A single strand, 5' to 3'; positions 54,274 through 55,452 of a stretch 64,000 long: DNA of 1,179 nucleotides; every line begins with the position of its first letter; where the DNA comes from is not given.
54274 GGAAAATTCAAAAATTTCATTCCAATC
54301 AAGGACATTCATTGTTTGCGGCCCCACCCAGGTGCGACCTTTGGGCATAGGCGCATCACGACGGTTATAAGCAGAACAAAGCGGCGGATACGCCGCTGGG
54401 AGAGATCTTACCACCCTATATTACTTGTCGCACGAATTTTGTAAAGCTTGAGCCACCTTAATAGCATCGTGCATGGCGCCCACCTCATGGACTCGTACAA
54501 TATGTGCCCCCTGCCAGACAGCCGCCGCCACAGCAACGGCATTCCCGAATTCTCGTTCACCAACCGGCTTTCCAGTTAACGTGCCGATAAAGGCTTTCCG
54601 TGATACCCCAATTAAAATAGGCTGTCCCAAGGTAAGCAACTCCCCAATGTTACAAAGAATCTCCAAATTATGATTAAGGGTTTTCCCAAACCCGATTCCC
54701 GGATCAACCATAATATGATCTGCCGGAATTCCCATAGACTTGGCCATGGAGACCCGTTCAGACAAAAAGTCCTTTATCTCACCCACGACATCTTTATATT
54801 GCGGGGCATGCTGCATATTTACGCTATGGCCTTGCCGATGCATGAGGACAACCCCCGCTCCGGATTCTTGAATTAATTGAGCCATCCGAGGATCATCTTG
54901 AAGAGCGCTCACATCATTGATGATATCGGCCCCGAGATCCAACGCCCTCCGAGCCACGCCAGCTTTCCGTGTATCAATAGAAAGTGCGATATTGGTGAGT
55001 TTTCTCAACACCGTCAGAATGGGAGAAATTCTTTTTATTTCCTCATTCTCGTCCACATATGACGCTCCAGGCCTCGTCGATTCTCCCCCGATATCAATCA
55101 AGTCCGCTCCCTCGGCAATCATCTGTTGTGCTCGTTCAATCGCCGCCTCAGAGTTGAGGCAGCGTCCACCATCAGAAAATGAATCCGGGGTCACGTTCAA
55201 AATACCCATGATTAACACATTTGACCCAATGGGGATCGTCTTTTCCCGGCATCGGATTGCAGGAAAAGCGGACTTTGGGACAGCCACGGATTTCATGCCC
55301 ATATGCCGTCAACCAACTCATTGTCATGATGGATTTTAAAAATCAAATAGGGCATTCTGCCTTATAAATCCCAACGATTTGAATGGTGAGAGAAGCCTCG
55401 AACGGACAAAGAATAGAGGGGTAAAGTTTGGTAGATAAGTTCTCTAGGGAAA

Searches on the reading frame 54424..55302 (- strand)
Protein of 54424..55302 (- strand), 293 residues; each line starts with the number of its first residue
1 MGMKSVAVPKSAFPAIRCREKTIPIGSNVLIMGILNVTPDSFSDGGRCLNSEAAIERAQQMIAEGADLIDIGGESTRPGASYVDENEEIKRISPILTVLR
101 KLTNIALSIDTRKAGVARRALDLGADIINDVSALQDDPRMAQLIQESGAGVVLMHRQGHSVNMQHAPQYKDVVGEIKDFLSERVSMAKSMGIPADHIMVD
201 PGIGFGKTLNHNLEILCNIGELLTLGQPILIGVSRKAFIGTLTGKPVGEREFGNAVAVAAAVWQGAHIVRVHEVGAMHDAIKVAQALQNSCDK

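Call 25: find_encoding_contigs(protein=window:54424-55302:-, flank=10000, max_places=6)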
Protein window:54424-55302:- (293 aa): no gene with exactly this product is on record in the collection.
